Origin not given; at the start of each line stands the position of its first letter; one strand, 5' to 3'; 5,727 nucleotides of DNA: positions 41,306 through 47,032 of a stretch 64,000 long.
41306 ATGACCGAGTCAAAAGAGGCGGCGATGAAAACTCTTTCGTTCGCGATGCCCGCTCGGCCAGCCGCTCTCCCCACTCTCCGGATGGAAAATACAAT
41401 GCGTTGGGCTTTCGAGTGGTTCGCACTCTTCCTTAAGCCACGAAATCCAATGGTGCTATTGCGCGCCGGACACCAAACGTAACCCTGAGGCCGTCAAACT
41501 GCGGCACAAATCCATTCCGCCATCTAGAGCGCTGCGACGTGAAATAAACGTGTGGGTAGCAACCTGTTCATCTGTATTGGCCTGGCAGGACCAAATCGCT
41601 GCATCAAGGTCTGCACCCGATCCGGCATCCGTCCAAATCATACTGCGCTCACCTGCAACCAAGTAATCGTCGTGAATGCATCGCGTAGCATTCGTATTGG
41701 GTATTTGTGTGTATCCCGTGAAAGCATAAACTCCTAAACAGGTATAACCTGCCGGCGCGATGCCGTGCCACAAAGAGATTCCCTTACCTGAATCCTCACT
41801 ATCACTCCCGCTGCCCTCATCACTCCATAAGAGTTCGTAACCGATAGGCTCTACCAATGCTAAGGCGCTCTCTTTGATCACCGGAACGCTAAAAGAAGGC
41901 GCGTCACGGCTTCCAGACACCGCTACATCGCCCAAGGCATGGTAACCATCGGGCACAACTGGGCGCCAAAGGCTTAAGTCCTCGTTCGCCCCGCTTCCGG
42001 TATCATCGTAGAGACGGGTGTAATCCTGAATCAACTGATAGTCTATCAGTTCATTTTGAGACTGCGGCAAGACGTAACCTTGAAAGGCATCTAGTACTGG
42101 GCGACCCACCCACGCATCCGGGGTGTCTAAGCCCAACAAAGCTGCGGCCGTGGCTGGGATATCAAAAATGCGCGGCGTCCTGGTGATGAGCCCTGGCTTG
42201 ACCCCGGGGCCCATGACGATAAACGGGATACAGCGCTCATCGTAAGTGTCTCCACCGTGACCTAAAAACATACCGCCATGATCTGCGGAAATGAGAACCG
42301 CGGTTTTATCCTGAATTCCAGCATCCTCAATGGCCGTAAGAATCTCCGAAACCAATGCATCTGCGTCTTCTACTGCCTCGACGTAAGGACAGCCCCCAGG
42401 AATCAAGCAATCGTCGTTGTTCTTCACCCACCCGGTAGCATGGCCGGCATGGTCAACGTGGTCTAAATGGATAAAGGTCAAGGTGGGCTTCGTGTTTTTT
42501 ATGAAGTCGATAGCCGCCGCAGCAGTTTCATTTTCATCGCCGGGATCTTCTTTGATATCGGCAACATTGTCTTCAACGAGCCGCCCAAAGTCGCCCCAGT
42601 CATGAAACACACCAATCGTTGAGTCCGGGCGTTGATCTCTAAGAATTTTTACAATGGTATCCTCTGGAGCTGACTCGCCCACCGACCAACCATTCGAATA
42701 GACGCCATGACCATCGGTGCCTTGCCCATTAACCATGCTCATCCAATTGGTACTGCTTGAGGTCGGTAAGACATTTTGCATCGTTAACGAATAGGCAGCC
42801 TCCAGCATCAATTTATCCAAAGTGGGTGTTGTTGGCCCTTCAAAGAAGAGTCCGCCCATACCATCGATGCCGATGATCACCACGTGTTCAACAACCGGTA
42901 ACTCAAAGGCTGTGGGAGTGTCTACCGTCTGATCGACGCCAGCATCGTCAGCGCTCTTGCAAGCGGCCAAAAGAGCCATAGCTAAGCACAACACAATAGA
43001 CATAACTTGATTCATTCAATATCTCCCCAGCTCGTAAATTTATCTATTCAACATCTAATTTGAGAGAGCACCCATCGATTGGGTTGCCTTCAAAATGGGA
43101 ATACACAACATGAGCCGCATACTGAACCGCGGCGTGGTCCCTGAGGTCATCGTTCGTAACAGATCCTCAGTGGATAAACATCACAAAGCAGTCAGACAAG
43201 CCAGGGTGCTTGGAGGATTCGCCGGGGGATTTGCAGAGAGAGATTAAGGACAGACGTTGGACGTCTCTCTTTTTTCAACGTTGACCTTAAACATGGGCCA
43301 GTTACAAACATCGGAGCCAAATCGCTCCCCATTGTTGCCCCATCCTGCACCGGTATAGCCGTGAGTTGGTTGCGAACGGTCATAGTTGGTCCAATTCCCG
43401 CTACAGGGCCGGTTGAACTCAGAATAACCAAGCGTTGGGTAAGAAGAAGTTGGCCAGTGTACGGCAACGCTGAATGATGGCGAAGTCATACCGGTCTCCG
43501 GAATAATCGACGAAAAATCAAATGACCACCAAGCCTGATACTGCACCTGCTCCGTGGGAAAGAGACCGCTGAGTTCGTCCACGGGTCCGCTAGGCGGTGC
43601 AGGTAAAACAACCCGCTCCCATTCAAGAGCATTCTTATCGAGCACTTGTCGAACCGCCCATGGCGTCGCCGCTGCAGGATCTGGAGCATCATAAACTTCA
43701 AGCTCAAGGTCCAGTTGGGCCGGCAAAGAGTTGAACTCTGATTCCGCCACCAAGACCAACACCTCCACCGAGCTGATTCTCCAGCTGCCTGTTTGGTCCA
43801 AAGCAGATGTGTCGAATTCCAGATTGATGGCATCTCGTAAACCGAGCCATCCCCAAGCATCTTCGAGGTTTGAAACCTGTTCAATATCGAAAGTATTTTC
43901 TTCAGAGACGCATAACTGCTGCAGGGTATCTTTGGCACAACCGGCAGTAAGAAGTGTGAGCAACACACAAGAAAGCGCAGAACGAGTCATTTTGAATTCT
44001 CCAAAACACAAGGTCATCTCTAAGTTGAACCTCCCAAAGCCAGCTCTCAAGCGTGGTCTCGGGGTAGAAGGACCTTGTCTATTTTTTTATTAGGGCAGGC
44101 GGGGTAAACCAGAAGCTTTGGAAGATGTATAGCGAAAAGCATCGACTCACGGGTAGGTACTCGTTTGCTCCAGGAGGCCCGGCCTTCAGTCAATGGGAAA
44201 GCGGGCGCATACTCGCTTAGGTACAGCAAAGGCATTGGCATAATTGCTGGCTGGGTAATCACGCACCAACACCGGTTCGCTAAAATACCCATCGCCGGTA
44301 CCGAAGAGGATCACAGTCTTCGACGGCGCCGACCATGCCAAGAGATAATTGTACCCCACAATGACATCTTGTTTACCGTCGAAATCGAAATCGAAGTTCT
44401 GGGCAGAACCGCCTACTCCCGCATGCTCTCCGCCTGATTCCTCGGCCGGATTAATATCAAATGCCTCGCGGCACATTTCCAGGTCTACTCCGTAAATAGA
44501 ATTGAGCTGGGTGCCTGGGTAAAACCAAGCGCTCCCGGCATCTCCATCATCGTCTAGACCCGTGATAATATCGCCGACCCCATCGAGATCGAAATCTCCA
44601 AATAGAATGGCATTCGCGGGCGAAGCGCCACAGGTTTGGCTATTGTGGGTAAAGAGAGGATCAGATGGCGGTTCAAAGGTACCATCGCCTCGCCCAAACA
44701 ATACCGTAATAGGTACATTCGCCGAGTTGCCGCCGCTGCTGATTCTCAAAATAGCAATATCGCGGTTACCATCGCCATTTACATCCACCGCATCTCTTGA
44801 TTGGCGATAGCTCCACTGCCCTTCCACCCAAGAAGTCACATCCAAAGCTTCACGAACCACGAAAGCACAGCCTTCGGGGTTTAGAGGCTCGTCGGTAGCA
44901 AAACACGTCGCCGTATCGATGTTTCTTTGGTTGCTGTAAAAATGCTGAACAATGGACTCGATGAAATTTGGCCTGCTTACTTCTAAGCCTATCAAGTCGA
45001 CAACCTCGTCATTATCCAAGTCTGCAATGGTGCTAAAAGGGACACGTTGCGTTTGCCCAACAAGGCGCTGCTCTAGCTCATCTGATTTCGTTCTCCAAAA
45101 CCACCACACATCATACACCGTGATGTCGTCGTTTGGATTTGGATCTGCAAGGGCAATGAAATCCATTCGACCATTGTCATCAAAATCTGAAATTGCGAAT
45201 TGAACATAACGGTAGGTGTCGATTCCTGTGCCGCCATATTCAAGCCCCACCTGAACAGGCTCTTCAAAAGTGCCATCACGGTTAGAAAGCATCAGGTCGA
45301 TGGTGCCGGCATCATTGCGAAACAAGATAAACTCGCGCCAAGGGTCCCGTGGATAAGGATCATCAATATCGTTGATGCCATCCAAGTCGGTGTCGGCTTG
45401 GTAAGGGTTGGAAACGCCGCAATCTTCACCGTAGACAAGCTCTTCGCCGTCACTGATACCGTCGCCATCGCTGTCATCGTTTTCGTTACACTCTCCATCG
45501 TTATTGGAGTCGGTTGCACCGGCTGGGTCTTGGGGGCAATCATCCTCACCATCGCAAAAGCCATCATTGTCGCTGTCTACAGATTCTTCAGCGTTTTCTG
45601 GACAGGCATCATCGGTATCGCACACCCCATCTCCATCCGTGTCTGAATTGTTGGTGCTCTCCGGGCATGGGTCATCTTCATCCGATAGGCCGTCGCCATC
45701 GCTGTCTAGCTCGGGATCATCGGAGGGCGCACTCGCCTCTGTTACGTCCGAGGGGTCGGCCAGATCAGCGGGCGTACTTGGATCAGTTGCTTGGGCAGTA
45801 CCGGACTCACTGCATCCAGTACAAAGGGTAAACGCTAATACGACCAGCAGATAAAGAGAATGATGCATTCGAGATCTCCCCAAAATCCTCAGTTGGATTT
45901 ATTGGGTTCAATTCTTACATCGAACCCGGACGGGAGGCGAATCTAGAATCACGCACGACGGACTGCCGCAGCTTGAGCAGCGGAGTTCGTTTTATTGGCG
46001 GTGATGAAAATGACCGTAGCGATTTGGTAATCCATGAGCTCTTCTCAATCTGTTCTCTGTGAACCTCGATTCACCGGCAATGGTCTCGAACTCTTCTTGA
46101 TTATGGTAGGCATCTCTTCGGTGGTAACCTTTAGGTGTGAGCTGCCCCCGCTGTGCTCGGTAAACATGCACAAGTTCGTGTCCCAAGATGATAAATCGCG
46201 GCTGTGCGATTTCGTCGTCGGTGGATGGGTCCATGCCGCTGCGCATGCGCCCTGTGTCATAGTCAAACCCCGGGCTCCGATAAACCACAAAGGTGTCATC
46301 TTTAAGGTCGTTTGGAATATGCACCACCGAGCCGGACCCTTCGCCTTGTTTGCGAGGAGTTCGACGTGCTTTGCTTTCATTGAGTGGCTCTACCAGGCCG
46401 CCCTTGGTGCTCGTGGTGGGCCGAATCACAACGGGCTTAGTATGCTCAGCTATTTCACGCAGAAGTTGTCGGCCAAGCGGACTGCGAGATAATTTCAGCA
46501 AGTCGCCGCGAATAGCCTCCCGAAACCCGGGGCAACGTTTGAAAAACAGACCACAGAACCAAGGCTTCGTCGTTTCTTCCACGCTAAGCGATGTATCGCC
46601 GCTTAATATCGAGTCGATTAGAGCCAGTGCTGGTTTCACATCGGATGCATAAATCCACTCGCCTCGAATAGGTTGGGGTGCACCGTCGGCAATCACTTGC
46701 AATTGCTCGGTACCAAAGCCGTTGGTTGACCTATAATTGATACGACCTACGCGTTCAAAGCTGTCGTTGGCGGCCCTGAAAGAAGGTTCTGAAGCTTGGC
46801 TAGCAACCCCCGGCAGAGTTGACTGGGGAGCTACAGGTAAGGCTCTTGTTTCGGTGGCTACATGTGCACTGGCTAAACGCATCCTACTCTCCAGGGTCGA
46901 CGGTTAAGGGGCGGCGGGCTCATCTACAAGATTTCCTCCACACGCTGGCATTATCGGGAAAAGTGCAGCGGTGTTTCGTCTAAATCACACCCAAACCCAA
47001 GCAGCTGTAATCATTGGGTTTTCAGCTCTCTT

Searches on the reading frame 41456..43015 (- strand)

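Call 12: search_protein_families(library=pfam, proteins=[window:41456-43015:-], max_evalue=0.001)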
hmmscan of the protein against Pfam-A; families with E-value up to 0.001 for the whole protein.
window:41456-43015:- (519 aa): 4 families
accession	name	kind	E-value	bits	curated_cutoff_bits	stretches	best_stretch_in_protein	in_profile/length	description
PF01663.27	Phosphodiest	-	2e-23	84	23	2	45-111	1-68/342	Type I phosphodiesterase / nucleotide pyrophosphatase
PF06101.16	Vps62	-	2.1e-11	43.3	22.1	1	384-480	96-189/541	Vacuolar protein sorting-associated protein 62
PF00884.28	Sulfatase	-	1.1e-08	35.2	25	1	58-295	21-300/301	Sulfatase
PF01676.23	Metalloenzyme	-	1.3e-08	35.1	24.3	1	160-297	130-251/252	Metalloenzyme superfamily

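Call 58: search_protein_families(library=padloc, proteins=[window:41456-43015:-], max_evalue=0.001)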
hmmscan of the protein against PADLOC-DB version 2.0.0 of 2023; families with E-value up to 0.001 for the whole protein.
window:41456-43015:- (519 aa): 0 families

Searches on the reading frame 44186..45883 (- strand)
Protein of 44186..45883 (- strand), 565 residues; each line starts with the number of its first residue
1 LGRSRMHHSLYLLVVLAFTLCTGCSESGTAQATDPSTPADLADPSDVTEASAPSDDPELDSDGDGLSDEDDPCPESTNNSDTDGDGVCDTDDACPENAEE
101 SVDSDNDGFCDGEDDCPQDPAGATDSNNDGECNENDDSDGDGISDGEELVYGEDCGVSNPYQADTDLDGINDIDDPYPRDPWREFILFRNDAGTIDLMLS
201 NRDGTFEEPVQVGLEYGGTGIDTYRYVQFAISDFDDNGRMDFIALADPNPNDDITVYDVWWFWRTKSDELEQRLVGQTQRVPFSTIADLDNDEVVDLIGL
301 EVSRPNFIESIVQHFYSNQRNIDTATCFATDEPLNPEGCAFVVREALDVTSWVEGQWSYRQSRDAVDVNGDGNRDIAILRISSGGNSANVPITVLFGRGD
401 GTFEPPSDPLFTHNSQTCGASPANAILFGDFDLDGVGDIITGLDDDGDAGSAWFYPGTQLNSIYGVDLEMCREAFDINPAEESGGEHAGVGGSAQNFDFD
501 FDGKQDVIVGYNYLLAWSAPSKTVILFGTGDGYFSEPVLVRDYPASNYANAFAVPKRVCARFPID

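Call 12: search_protein_families(library=pfam, proteins=[window:44186-45883:-], max_evalue=0.001)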
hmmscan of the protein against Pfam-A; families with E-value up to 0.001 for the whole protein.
window:44186-45883:- (565 aa): 2 families
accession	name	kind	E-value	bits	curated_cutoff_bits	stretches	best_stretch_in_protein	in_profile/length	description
PF13517.12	FG-GAP_3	-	2.2e-13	51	26.9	2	367-440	1-60/61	FG-GAP-like repeat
PF18884.5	TSP3_bac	-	0.00068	19.9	25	1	137-152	1-16/22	Bacterial TSP3 repeat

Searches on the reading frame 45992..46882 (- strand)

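Call 12: search_protein_families(library=pfam, proteins=[window:45992-46882:-], max_evalue=0.001)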
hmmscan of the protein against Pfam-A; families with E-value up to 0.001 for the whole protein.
window:45992-46882:- (296 aa): 1 family
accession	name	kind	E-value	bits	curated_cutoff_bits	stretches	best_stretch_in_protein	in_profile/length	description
PF14891.12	Peptidase_M91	-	8.3e-14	52.7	25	1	119-288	12-173/176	Effector protein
